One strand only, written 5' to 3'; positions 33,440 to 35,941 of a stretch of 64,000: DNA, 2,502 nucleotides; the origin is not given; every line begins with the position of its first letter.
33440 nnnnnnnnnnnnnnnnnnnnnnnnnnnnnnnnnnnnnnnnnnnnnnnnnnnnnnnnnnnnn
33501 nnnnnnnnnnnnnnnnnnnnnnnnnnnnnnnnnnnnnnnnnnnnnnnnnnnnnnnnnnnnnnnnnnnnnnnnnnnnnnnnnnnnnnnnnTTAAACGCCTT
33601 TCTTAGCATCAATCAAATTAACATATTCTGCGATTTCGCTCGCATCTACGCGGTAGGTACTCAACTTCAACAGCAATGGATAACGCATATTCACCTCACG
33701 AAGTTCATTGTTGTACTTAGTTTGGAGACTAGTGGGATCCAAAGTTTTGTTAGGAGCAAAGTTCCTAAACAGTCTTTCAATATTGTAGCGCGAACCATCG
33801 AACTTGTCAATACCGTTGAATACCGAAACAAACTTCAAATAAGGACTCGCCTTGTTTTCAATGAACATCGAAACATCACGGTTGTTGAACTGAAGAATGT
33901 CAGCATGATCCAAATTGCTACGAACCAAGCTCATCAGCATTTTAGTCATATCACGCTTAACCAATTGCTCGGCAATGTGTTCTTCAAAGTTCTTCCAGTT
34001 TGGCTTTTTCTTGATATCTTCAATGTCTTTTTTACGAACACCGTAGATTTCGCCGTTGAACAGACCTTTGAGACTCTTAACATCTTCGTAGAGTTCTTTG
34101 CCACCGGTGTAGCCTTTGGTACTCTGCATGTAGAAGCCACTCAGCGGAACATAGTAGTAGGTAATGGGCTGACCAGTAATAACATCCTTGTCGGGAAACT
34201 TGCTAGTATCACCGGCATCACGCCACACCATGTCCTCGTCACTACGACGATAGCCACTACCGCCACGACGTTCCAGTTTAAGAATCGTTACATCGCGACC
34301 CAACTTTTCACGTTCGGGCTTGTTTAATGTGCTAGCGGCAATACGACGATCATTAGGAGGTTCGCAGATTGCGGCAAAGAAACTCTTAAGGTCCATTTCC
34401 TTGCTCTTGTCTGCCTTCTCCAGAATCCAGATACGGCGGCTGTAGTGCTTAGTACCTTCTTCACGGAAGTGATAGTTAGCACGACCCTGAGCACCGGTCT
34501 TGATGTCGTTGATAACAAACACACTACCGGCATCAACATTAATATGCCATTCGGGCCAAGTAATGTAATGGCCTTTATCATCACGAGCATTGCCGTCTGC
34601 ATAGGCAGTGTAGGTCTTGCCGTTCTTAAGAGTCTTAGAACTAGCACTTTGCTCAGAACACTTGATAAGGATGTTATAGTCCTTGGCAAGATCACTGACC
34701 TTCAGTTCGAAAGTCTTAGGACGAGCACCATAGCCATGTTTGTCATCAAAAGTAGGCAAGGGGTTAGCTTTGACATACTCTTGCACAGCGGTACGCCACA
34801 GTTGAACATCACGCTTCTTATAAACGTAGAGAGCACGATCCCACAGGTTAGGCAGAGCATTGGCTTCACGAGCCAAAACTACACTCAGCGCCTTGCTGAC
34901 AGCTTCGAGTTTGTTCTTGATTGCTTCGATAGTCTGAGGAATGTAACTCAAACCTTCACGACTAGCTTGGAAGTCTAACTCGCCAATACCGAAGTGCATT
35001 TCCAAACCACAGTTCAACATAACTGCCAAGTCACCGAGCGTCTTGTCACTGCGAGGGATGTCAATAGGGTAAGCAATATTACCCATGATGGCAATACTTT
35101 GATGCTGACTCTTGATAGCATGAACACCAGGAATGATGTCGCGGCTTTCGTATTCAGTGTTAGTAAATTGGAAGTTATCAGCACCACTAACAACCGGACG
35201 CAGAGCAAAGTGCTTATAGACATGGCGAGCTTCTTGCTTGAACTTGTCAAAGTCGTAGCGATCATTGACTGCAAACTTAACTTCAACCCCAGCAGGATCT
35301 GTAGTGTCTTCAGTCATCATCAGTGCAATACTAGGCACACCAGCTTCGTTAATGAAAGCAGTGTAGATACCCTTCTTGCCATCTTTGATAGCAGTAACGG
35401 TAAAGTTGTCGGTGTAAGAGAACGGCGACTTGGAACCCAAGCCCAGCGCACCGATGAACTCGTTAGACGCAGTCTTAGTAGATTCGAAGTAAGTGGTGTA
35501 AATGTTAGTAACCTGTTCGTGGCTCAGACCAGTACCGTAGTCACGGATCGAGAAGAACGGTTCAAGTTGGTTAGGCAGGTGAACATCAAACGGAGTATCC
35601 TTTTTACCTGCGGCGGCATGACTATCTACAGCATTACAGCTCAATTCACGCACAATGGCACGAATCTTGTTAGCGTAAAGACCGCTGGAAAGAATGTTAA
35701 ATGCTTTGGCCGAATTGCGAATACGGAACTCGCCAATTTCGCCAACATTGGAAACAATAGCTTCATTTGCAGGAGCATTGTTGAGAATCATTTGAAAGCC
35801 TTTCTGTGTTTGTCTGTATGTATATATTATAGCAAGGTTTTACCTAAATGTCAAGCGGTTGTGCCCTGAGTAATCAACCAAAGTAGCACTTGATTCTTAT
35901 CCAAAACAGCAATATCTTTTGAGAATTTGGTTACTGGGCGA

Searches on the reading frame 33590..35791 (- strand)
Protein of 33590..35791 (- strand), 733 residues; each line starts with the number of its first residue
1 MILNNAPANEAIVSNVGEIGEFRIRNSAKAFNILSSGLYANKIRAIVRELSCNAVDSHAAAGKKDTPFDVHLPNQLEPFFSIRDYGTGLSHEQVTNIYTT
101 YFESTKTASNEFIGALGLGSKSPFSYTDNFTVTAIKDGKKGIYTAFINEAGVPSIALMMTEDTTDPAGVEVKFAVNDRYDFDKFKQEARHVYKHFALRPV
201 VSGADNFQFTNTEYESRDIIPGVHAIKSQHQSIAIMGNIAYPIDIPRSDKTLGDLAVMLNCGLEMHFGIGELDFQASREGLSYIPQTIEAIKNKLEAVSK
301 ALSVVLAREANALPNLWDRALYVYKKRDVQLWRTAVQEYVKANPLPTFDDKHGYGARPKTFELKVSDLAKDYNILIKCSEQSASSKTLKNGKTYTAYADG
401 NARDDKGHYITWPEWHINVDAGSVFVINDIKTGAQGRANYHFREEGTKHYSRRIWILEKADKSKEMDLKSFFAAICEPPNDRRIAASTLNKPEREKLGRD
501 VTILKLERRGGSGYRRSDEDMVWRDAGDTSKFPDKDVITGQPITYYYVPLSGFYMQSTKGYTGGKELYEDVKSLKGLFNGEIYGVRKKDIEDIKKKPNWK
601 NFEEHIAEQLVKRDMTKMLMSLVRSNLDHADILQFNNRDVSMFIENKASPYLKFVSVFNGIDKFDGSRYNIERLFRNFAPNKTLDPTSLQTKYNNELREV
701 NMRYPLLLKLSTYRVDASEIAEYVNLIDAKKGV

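Call 11: search_dna_similar(query=window:33590-35791:-, collection=phages, mode=protein, max_rows=12)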
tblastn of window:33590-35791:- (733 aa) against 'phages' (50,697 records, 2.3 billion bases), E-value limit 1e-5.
Records with a match: 2925; places in all: 2935; records where one place covers at least 80% of the query: 2.
Best place of each record, by identity: <60% 2925.
By first word of the organism name: Escherichia 932; Klebsiella 377; Salmonella 288; Vibrio 178; Pseudomonas 118; Shigella 118; Streptomyces 93; Aeromonas 81; Acinetobacter 73; Erwinia 64; and 74 more.
By host as written in the record: - 378; Escherichia coli 367; Klebsiella pneumoniae 130; Escherichia coli O157:H7 54; Pseudomonas aeruginosa 42; Escherichia coli K-12 MG1655 41; Salmonella enterica 38; Streptomyces griseus ATCC 10137 32; and 690 more.
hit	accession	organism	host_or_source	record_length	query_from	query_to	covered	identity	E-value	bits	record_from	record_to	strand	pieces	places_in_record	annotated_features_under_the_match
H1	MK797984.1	Pseudomonas phage vB_PaeM_PA5oct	-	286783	9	610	82%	32.3%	1e-69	254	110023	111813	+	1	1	rIIA lysis inhibitor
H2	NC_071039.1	Pseudomonas phage vB_PaeM_PA5oct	-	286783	9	610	82%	32.3%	1e-69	254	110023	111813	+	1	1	RIIA lysis inhibitor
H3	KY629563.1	Sphingobium phage Lacusarx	Sphingobium sp. IP1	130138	17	513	68%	30.2%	1e-43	176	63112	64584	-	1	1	hypothetical protein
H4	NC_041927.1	Sphingobium phage Lacusarx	Sphingobium sp. IP1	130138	17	513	68%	30.2%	1e-43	176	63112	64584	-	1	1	RIIA lysis inhibitor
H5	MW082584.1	Serratia phage 4S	Serratia marcescens IMBG291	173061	12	380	50%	38.1%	4e-57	217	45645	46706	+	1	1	rIIA protein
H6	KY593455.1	Yersinia phage fHe-Yen9-01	Yersinia enterocolitica serotype O:9 ...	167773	9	399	53%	35.9%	2e-51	200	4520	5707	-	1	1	hypothetical protein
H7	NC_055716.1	Yersinia phage fHe-Yen9-01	Yersinia enterocolitica serotype O:9 ...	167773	9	399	53%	35.9%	2e-51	200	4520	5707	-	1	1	RIIA lysis inhibitor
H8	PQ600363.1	Serratia phage WSPA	Serratia marcescens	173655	12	380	50%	37.8%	1e-54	210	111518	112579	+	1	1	rIIA lysis inhibitor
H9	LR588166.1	Pseudomonas phage vB_PaeM_MIJ3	-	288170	9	332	44%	42.5%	2e-66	245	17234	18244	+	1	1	HSP90 family molecular ...: RIIA phage protein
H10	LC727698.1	Pseudomonas phage sp. 30-3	Pseudomonas aeruginosa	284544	9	332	44%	41.9%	1e-66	246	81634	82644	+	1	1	hypothetical protein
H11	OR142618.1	Pseudomonas phage Callisto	Pseudomonas aeruginosa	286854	9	332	44%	41.9%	1e-66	246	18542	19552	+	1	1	hypothetical protein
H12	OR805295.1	Pseudomonas phage Paride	Pseudomonas aeruginosa PAO1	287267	9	332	44%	41.9%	1e-66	246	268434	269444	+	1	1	RIIA lysis inhibitor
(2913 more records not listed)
